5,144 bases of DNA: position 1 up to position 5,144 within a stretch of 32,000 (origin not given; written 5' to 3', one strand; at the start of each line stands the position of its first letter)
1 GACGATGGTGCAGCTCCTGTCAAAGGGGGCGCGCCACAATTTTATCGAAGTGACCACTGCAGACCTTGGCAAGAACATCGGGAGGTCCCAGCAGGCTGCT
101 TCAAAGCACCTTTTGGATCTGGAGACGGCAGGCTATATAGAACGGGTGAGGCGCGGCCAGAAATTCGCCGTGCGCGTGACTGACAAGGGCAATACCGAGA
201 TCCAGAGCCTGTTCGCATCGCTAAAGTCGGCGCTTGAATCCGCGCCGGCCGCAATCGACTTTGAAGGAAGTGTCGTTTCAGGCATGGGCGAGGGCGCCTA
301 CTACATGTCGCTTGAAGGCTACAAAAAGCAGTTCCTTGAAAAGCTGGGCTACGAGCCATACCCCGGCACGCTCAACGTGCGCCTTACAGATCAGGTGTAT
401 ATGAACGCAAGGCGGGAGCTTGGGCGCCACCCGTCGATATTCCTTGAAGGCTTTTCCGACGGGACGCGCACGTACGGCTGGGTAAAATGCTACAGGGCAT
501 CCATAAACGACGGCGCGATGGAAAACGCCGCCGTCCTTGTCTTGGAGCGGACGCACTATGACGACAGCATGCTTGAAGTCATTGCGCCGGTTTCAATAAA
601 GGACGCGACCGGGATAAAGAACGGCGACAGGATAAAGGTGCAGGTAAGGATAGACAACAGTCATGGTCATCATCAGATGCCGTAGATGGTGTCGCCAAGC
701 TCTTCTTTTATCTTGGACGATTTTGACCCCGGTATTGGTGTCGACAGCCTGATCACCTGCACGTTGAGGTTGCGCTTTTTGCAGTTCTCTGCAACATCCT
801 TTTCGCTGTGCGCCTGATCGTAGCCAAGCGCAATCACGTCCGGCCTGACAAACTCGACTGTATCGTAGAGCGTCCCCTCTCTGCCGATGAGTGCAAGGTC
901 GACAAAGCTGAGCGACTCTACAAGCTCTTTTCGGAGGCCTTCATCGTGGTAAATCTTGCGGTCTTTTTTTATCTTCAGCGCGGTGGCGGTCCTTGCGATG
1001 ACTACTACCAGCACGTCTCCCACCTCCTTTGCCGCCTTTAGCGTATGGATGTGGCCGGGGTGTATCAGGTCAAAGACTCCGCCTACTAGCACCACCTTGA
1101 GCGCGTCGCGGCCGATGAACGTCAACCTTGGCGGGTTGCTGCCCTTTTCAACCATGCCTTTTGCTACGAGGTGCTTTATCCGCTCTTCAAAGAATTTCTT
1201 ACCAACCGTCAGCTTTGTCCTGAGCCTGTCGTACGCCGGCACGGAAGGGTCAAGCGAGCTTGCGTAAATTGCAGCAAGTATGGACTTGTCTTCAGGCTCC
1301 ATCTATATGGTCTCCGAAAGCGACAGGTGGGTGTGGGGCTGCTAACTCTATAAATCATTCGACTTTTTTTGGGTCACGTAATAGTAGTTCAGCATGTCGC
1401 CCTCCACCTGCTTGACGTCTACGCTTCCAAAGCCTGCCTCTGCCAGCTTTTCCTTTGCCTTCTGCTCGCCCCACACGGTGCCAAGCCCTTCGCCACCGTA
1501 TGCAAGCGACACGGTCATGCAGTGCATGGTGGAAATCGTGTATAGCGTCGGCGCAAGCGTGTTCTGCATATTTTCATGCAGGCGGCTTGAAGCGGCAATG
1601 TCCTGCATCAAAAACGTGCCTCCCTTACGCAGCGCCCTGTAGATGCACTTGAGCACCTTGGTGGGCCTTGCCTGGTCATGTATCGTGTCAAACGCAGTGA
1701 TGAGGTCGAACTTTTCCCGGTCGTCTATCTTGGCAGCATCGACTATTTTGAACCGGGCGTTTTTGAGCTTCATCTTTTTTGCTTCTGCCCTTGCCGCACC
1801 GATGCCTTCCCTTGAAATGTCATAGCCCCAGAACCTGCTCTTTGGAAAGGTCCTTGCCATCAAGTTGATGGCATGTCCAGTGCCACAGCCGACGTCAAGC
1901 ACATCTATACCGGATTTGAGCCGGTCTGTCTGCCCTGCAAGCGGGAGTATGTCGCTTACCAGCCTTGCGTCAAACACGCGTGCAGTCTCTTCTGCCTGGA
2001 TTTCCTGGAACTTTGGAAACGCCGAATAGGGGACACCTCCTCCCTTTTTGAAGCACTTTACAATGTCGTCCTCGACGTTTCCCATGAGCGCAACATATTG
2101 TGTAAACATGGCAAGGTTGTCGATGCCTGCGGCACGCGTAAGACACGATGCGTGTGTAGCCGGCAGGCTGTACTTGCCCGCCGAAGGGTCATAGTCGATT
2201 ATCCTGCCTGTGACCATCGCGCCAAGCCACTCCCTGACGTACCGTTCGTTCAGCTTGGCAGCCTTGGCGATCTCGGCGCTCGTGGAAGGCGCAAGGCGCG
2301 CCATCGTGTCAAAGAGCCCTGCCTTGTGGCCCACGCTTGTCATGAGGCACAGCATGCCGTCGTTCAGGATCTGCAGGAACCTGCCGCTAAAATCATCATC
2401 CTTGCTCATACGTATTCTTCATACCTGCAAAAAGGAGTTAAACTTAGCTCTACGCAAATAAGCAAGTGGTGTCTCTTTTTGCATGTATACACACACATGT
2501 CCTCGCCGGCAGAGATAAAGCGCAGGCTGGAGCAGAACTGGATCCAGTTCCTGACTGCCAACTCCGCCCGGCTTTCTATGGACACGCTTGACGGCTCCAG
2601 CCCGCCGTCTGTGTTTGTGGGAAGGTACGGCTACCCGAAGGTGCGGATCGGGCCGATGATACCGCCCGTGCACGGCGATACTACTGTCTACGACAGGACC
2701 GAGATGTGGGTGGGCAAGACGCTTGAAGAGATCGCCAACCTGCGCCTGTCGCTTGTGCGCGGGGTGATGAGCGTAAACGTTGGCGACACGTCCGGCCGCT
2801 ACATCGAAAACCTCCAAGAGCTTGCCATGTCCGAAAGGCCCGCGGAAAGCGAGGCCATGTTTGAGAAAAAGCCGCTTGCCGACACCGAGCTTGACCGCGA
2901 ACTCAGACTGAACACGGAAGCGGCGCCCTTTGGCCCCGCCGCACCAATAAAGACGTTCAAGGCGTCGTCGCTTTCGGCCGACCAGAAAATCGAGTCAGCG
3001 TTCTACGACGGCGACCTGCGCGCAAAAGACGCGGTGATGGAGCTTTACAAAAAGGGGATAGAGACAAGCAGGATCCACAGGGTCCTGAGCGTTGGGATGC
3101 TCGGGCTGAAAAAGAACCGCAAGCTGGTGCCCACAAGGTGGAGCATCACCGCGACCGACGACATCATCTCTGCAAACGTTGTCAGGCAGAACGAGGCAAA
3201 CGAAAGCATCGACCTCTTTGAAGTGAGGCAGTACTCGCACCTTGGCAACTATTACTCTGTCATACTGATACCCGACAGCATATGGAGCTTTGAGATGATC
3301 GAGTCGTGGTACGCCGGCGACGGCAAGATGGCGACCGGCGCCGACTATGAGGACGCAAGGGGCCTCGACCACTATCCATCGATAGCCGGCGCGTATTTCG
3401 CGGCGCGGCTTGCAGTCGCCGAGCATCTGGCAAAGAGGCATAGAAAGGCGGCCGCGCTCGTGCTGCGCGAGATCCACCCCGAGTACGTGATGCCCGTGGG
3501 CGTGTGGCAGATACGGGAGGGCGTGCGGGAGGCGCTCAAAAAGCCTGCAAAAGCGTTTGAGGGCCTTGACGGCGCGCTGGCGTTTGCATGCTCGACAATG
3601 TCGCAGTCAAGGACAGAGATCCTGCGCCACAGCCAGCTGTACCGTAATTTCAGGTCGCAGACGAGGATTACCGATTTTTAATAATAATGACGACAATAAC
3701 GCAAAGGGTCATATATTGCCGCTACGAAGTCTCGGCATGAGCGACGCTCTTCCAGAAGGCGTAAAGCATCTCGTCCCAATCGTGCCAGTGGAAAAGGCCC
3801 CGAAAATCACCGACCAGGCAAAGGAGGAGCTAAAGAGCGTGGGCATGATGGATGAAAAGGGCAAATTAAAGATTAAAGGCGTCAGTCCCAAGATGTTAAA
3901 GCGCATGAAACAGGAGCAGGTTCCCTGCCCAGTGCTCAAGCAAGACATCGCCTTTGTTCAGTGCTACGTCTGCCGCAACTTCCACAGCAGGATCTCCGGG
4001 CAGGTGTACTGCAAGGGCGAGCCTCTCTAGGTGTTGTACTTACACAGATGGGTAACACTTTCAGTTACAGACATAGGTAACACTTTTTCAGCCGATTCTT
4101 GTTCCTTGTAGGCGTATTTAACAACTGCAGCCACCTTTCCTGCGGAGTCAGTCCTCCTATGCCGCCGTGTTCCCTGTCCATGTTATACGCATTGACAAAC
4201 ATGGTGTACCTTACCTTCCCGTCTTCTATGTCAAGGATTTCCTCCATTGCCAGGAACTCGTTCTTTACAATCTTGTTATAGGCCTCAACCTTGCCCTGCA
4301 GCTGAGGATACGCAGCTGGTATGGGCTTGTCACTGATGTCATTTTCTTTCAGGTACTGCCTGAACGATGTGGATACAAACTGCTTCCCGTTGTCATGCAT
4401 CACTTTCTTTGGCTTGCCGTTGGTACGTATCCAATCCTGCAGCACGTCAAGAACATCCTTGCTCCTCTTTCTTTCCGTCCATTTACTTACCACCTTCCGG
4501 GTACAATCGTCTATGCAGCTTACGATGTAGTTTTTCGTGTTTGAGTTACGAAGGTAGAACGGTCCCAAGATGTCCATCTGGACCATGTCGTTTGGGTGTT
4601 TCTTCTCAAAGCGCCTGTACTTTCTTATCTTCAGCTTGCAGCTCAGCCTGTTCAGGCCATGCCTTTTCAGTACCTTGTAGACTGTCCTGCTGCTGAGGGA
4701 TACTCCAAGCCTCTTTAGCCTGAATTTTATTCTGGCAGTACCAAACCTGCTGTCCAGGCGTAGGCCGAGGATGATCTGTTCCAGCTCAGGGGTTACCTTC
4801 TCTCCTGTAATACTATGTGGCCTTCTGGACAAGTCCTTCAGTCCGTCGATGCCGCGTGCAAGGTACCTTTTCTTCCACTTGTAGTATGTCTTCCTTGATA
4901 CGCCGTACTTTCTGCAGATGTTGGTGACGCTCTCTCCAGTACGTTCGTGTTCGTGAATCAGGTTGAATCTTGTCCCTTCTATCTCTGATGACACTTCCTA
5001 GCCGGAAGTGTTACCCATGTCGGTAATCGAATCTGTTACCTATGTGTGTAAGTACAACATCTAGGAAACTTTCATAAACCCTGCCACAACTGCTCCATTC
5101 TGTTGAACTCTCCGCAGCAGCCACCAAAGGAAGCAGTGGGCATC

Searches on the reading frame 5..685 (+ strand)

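Call 91: search_protein_families(library=pfam, proteins=[window:5-685:+], max_evalue=0.001)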
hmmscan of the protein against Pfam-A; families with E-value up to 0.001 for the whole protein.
window:5-685:+ (226 aa): 2 families
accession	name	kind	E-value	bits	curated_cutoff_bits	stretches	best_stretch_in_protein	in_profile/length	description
PF01982.22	CTP-dep_RFKase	-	6.6e-42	142.7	25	1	90-214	1-121/121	Domain of unknown function DUF120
PF22665.2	DUF6293_C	-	0.00021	22.1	27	1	26-64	58-96/101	DUF6293 C-terminal winged helix domain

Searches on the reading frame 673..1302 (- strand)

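Call 91: search_protein_families(library=pfam, proteins=[window:673-1302:-], max_evalue=0.001)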
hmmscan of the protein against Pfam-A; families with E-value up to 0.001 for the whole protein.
window:673-1302:- (209 aa): 1 family
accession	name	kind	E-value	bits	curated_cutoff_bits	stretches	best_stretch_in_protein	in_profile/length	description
PF01467.32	CTP_transf_like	-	2.1e-12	47.8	21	1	72-200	1-132/133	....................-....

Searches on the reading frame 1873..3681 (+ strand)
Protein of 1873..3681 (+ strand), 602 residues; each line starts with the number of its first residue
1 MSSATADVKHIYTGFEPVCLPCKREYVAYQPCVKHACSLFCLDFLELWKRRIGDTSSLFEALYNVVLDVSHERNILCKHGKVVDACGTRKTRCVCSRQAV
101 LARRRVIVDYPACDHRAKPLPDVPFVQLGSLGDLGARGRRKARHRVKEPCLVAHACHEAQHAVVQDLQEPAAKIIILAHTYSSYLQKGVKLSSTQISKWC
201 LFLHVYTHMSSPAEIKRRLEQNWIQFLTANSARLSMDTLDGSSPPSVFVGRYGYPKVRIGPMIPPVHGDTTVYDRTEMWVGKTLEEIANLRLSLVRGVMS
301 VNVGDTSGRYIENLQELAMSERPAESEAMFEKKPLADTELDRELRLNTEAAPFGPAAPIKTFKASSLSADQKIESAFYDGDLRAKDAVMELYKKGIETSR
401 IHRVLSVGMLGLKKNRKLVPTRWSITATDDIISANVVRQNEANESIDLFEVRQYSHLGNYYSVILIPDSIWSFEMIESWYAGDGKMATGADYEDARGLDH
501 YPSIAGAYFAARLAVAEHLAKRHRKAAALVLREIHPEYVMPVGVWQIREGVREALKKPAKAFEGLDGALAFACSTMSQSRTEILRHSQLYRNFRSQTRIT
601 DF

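Call 39: search_protein_families(library=pfam, proteins=[window:1873-3681:+], max_evalue=0.01)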
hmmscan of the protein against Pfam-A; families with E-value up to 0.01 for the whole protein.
window:1873-3681:+ (602 aa): 2 families
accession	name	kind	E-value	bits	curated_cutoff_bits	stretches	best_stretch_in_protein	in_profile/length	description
PF04894.17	Nre_N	-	5.2e-83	279.4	25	1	231-481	20-265/270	Archaeal Nre, N-terminal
PF04895.17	Nre_C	-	5.8e-37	126.4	27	1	493-602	1-110/110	Archaeal Nre, C-terminal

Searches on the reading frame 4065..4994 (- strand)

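Call 91: search_protein_families(library=pfam, proteins=[window:4065-4994:-], max_evalue=0.001)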
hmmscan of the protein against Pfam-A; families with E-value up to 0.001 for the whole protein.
window:4065-4994:- (309 aa): 11 families
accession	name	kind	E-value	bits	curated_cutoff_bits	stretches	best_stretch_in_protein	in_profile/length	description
PF00665.32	rve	-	3.9e-15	56.4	32.6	1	132-227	2-99/102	Integrase core domain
PF13565.12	HTH_32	-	1.9e-14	54.4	33.7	1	36-109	1-73/73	Homeodomain-like domain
PF13551.12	HTH_29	-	8.8e-14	51.8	28.1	1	18-73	9-64/64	Winged helix-turn helix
PF13518.12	HTH_28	-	1.2e-13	51.3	25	1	20-60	12-52/52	Helix-turn-helix domain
PF13384.12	HTH_23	-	3.8e-11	42.9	24.6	1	8-53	6-50/50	Homeodomain-like domain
PF13683.12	rve_3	-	9.7e-08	32.1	26.5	1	223-284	6-67/67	Integrase core domain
PF13011.12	LZ_Tnp_IS481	-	2.7e-07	31.2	22.2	1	28-62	33-67/85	leucine-zipper of insertion element IS481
PF01527.26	HTH_Tnp_1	-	2.3e-06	28.1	24.1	1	12-48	15-50/75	Transposase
PF13592.12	HTH_33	-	0.00019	21.4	25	0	94-114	16-36/60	Winged helix-turn helix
PF06056.18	Terminase_5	-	0.0005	20.4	20.3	0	22-53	15-46/58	Putative ATPase subunit of terminase (gpP-like)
PF13022.12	HTH_Tnp_1_2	-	0.00057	20.4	27.9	0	17-42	23-48/122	Helix-turn-helix of insertion element transposase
